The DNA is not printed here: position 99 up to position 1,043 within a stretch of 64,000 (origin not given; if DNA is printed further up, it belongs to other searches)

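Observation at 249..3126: Rhomboid protease gene translationally coupled (ATGA overlap) to two tandem enolase-superfamily enzymes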

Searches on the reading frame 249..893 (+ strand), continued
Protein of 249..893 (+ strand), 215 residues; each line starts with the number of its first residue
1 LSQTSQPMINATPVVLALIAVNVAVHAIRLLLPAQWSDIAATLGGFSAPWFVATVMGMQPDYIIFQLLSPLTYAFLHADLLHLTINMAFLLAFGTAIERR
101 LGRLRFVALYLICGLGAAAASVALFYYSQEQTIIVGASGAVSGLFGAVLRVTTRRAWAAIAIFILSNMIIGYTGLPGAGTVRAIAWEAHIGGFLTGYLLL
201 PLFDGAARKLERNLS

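Call 33: find_related_loci(query=A3, collection=metagenome_contigs, flank=5000)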
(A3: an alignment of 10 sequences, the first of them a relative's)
Query A3 (235 aa) in metagenome_contigs; peptide patterns used: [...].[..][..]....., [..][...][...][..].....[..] (x = any residue, [..] = any of these).
600 stretches matched a pattern (row limit reached: there are more); 144 encode a relative of the query (tblastn E <= 1e-3); the best 80 are kept; 80 distinct loci.
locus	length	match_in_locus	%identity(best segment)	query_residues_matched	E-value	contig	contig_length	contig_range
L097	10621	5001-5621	50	12-230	5e-59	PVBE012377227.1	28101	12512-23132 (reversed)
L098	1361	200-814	45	8-227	4e-50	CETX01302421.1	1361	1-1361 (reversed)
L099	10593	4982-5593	42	13-231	2e-47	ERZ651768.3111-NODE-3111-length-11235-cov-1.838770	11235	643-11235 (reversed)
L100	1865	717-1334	42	13-233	7e-47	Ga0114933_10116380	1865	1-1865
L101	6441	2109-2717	44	15-231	1e-45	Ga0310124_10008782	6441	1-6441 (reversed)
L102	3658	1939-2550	43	13-231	2e-45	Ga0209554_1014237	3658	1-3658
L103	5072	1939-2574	41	2-227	2e-45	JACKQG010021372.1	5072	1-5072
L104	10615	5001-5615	40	12-232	3e-44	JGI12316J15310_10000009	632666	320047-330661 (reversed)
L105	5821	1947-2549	44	12-227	3e-43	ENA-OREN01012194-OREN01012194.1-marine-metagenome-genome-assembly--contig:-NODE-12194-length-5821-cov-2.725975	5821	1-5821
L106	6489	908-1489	44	6-213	1e-36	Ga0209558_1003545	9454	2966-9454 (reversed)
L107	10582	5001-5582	44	6-213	1e-36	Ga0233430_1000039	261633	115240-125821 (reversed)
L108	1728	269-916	40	12-232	2e-36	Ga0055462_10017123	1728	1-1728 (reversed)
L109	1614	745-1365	36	11-233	1e-34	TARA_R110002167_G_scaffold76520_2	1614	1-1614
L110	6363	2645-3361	39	9-228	7e-34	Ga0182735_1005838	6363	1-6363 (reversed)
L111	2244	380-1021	37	15-232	3e-33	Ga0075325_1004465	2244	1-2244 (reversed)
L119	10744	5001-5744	38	3-233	2e-28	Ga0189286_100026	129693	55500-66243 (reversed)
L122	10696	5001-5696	37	15-235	8e-28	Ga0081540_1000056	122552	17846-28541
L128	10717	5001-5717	33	5-227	2e-25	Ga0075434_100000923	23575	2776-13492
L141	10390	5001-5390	44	83-222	1e-21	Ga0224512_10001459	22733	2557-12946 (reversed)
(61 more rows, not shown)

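Call 37: search_protein_families(library=pfam, proteins=[L097:167-910:+, L097:1672-3144:-, L097:1912-3159:+, L097:3184-4227:-, L097:4070-5146:-, L097:7889-8797:+, L097:8816-9808:+, L097:9422-9985:-, L013:5401-5913:+, L013:4739-5278:+], max_evalue=0.001)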
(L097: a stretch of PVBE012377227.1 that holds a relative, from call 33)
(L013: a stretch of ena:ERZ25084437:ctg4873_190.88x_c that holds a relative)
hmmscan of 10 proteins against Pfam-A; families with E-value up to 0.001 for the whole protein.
L097:167-910:+ (248 aa): 0 families

L097:1672-3144:- (490 aa): 0 families

L097:1912-3159:+ (416 aa): 2 families
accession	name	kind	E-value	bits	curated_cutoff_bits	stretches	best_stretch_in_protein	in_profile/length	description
PF01979.26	Amidohydro_1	-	6.6e-40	137.8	25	1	54-405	1-340/345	Amidohydrolase family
PF07969.17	Amidohydro_3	-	1.7e-16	61.2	29.7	2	47-82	2-38/472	Amidohydrolase family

L097:3184-4227:- (347 aa): 3 families
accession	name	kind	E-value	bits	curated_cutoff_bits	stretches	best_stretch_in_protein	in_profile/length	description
PF04828.22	GFA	-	2.8e-44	150.3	24.3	2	65-172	3-114/115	Glutathione-dependent formaldehyde-activating enzyme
PF08271.17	Zn_Ribbon_TF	-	0.00029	20.8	29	0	275-292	21-38/43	TFIIB zinc-binding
PF03119.21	DNA_ligase_ZBD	-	0.00067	19.9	25.8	0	132-140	2-10/27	NAD-dependent DNA ligase C4 zinc finger domain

L097:4070-5146:- (358 aa): 2 families
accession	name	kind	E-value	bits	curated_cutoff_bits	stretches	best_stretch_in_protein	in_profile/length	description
PF00089.32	Trypsin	-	1.6e-11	44.9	20.6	1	129-259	13-131/220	Trypsin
PF13365.12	Trypsin_2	-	1.6e-07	32.6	27.6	1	144-301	1-139/144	Trypsin-like peptidase domain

L097:7889-8797:+ (303 aa): 2 families
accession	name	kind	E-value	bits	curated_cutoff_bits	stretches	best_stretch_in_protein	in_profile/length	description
PF00753.33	Lactamase_B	-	1.2e-21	78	22.7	1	42-209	9-190/196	Metallo-beta-lactamase superfamily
PF17778.7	BLACT_WH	-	1.3e-12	47.9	22.8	1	251-292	1-42/46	Beta-lactamase associated winged helix domain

L097:8816-9808:+ (331 aa): 2 families
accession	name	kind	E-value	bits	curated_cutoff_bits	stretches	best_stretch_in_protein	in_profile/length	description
PF02826.25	2-Hacid_dh_C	-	2.3e-51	174.1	25.1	1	120-291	2-177/178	D-isomer specific 2-hydroxyacid dehydrogenase, NAD binding domain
PF03807.23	F420_oxidored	-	6.7e-07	30.3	21.6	1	156-241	4-92/94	NADP oxidoreductase coenzyme F420-dependent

L097:9422-9985:- (187 aa): 0 families

L013:5401-5913:+ (171 aa): 0 families

L013:4739-5278:+ (180 aa): 0 families

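Call 38: list_cluster_members(proteins=[P0056, P0045, P0060, P0018])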
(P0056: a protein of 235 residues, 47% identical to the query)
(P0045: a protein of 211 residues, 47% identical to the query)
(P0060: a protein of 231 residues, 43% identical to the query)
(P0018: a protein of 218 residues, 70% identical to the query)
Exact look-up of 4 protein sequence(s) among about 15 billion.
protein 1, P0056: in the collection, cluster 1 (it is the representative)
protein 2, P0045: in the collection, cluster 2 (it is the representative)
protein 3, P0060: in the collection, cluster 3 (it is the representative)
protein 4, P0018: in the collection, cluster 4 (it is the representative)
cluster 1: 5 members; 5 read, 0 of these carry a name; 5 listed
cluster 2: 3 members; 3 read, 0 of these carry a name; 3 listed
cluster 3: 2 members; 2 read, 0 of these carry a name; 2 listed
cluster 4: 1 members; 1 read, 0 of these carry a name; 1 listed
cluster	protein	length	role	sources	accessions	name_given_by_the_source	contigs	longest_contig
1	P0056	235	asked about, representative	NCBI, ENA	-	-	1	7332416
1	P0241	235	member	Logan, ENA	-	-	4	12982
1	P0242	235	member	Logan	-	-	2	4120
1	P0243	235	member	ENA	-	-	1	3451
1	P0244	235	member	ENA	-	-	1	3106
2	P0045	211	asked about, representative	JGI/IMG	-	-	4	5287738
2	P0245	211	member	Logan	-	-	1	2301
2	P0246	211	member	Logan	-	-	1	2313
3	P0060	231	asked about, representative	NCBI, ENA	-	-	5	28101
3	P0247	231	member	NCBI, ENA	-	-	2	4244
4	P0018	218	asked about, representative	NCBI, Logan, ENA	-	-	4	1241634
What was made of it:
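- Tried and rejected: list_cluster_members returned no organism names for the distant rhomboids (call 38).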

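Call 55: predict_structure(alignment_id=A4)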
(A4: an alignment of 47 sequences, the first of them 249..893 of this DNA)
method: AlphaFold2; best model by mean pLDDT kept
length: 215 residues; sequences in the alignment: 47
mean_pLDDT: 92.0   pTM: 0.88
mean pLDDT of the five models: 92.0, 91.8, 91.5, 90.4, 90.1
residues with pLDDT >= 90: 169; 70-90: 32; 50-70: 13; < 50: 1
segments of 3 or more residues with pLDDT < 50: none
pLDDT, mean of each block of 10 residues (from residue 1): 68 98 98 96 95 95 96 96 97 97 97 98 94 94 98 91 95 69 81 98 87 81
secondary structure, 60 per line:
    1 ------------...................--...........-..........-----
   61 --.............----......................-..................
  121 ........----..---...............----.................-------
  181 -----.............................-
elements in order: H13-31 H34-44 H48-55 H63-75 H80-101 H103-128 H138-152 H157-173 H186-214
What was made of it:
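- On Rhomboid intramembrane serine protease (Pfam PF01694, MEROPS S54): AF2 model with pLDDT 92 and helices at 13-31, 80-101, 103-128, 138-152, 157-173 and 186-214 (call 55).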

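Call 58: fold_search(model_id=the predicted structure, library=pdb)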
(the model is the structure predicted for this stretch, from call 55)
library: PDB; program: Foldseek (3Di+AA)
matches with E <= 10: 228; with E <= 0.001: 35
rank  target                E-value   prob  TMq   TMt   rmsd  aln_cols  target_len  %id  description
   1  2xow                  1.9e-06  1.00  0.61  0.72   4.1       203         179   23  Structure of GlpG in complex with a mechanism-based isocoumarin inhibitor (released 2010-10-13)
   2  8ab5_A                3.7e-06  1.00  0.65  0.76   4.0       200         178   24  Structure of E. coli GlpG in complex with peptide derived inhibitor Ac-VRHA-conh-[4-(4-butyl)-phenoxy-1-phenyl-2-butyl (released 2023-10-25)
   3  6pj4_A                5.2e-06  1.00  0.65  0.76   3.4       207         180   23  Time-resolved structural snapshot of proteolysis by GlpG inside the membrane (released 2019-10-02)
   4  6pj5_A                6.3e-06  1.00  0.65  0.76   3.4       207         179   23  Time-resolved structural snapshot of proteolysis by GlpG inside the membrane (released 2019-10-02)
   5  2irv_B                7.2e-06  1.00  0.64  0.75   3.6       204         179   22  Crystal structure of GlpG, a rhomboid intramembrane serine protease (released 2006-10-31)
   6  5f5j_A                8.0e-06  1.00  0.66  0.77   3.8       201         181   23  E.coli GlpG Y205F mutant complexed with aldehyde inhibitor in DMPC/CHAPSO bicelle (released 2016-02-10)
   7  6pjq_A                9.2e-06  1.00  0.63  0.77   3.7       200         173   22  Time-resolved structural snapshot of proteolysis by GlpG inside the membrane (released 2019-11-27)
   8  5f5k_A                9.7e-06  1.00  0.64  0.76   4.4       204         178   22  E.Coli GlpG Y205F mutant complexed with aldehyde inhibitor in DMPC/CHAPSO bicelle (released 2016-02-10)
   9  3b45                  1.0e-05  1.00  0.59  0.68   4.9       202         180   22  Crystal structure of GlpG at 1.9A resolution (released 2008-01-22)
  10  3b44                  1.1e-05  1.00  0.60  0.69   4.9       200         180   23  Crystal structure of GlpG W136A mutant (released 2008-01-22)
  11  3zmi                  1.2e-05  1.00  0.59  0.71   4.8       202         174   21  Structure of E.coli rhomboid protease GlpG in complex with monobactam L29 (released 2013-05-22)
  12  4qo0_A                1.2e-05  1.00  0.62  0.72   3.9       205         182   23  Crystal structure of rhomboid intramembrane protease GlpG in complex with peptide derived inhibitor Ac-FATA-cmk (released 2014-09-24)
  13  3zot                  1.3e-05  1.00  0.60  0.70   4.9       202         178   22  Structure of E.coli rhomboid protease GlpG in complex with monobactam L29 (data set 2) (released 2013-05-22)
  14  6pja_A                1.4e-05  1.00  0.65  0.77   3.5       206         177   23  Time-resolved structural snapshot of proteolysis by GlpG inside the membrane (released 2019-10-02)
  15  6pju_A                1.5e-05  1.00  0.62  0.76   3.8       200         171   22  Time-resolved structural snapshot of proteolysis by GlpG inside the membrane (released 2019-11-27)
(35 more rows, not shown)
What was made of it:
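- On Rhomboid intramembrane serine protease (Pfam PF01694, MEROPS S54): The 34 best Foldseek PDB hits are GlpG, with probability 1.00 and TM 0.68-0.77 (call 58).
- Tried and rejected: The fold search was needed instead (call 58).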

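Call 60: search_dna_similar(query=L013:6001-6705:+, collection=plasmids, mode=protein, max_rows=15)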
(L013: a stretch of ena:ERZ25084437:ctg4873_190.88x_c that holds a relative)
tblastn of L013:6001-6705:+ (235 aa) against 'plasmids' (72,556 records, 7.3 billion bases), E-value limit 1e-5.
Records with a match: 4; places in all: 4; records where one place covers at least 80% of the query: 2.
Best place of each record, by identity: <60% 4.
By first word of the organism name: Sinorhizobium 4.
By predicted mobility (MOB-suite, as given by PLSDB): non-mobilizable 4.
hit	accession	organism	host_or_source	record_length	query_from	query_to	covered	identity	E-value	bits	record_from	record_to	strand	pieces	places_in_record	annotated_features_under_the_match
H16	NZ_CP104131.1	Sinorhizobium sp. K101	Phaseolus vulgaris,cell ...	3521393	15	231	92%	34.6%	1e-6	56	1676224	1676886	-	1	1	none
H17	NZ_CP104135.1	Sinorhizobium sp. C101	Phaseolus vulgaris,cell ...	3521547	15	231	92%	34.6%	1e-6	56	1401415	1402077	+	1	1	none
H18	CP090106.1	Sinorhizobium meliloti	Medicago,Cell culture,Plant nodule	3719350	15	110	41%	36.1%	8e-7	57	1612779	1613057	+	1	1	rhomboid family intramembrane serine protease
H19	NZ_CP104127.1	Sinorhizobium sp. M103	Phaseolus vulgaris,cell ...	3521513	15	110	41%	36.1%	4e-6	55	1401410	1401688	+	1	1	none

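Call 83: search_protein_families(library=pfam, proteins=[L122:4111-4932:-, L122:5896-6324:+, L122:6379-7326:-, L128:4161-4793:-, L128:5940-6368:+, L128:6392-7363:-, L119:4226-5008:+, L119:6258-6956:-, L119:5897-6229:+, L141:5795-6427:-], max_evalue=0.0001)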
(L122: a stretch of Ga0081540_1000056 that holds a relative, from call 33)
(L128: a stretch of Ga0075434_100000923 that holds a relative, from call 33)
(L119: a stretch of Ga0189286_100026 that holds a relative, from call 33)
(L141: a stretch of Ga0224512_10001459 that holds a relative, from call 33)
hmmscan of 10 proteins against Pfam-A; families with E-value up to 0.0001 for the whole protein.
L122:4111-4932:- (274 aa): 1 family
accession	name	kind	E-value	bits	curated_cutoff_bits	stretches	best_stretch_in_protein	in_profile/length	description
PF07310.19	PAS_5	-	1.2e-31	109.9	22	1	63-198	1-136/137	PAS domain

L122:5896-6324:+ (143 aa): 1 family
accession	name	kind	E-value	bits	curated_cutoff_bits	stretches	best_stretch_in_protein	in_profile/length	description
PF00571.33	CBS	-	1.2e-25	90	24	2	72-124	1-54/57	CBS domain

L122:6379-7326:- (316 aa): 1 family
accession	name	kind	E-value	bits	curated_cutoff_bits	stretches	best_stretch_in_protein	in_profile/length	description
PF01734.28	Patatin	-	2.2e-32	113.2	27.7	1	8-166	1-189/191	Patatin-like phospholipase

L128:4161-4793:- (211 aa): 1 family
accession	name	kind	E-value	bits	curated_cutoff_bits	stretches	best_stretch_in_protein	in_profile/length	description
PF07310.19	PAS_5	-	3.7e-33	114.7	22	1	1-136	1-136/137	PAS domain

L128:5940-6368:+ (143 aa): 1 family
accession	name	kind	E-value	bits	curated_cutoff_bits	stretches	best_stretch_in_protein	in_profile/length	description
PF00571.33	CBS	-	5.7e-27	94.2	24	2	72-124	1-54/57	CBS domain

L128:6392-7363:- (324 aa): 1 family
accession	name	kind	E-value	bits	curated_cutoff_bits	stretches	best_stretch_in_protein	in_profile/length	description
PF01734.28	Patatin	-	7.4e-33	114.8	27.7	1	12-170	1-189/191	Patatin-like phospholipase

L119:4226-5008:+ (261 aa): 1 family
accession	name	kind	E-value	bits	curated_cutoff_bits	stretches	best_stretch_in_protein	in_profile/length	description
PF01323.26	DSBA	-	1.9e-37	129.4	25.6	1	65-258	2-190/191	DSBA-like thioredoxin domain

L119:6258-6956:- (233 aa): 2 families
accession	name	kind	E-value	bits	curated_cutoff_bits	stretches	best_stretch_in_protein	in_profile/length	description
PF13305.11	TetR_C_33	-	3.9e-16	60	26.8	1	103-207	1-96/103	Tetracyclin repressor-like, C-terminal domain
PF00440.29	TetR_N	-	2.6e-09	37.2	24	1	32-78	1-47/47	Bacterial regulatory proteins, tetR family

L119:5897-6229:+ (111 aa): 1 family
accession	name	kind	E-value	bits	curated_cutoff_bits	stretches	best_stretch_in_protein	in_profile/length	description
PF14333.11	DUF4389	-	1.5e-19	70.1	25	1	27-99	3-75/76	Domain of unknown function (DUF4389)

L141:5795-6427:- (211 aa): 1 family
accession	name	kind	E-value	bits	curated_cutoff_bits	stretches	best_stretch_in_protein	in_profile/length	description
PF03591.19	AzlC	-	7.3e-15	56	32.1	1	3-133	12-135/137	AzlC protein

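Call 90: get_annotated_region(hit=H18, flank=3500)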
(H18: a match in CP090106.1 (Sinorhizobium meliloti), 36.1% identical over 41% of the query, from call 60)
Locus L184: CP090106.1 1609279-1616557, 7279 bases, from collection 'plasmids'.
description: Sinorhizobium meliloti strain Ak57 plasmid pSymB, complete sequence
organism: Sinorhizobium meliloti (NCBI taxid 382)
taxonomy: Bacteria; Pseudomonadota; Alphaproteobacteria; Hyphomicrobiales; Rhizobiaceae; Sinorhizobium; Sinorhizobium meliloti
host: -; source: Medicago,Cell culture,Plant nodule; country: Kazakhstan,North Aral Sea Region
typing (MOB-suite, as given by PLSDB): non-mobilizable
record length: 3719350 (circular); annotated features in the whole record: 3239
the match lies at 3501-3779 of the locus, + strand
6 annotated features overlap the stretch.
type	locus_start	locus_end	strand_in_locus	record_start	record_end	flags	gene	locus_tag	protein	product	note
CDS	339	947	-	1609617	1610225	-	-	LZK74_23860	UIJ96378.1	transglutaminase-like cysteine peptidase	-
CDS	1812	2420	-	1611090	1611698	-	-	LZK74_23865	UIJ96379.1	PilZ domain-containing protein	-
CDS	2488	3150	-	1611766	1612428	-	-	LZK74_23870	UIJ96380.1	PAS domain-containing protein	-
CDS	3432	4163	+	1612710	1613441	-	-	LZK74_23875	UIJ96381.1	rhomboid family intramembrane serine protease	-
CDS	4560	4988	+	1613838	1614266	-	-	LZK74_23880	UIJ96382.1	CBS domain-containing protein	-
CDS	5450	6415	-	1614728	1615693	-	-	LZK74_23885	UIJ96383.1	patatin-like phospholipase family protein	-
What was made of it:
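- In Rhizobiales the gene after the related rhomboid is likewise a small cytosolic ligand-binding protein, a CBS pair (calls 83, 90).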
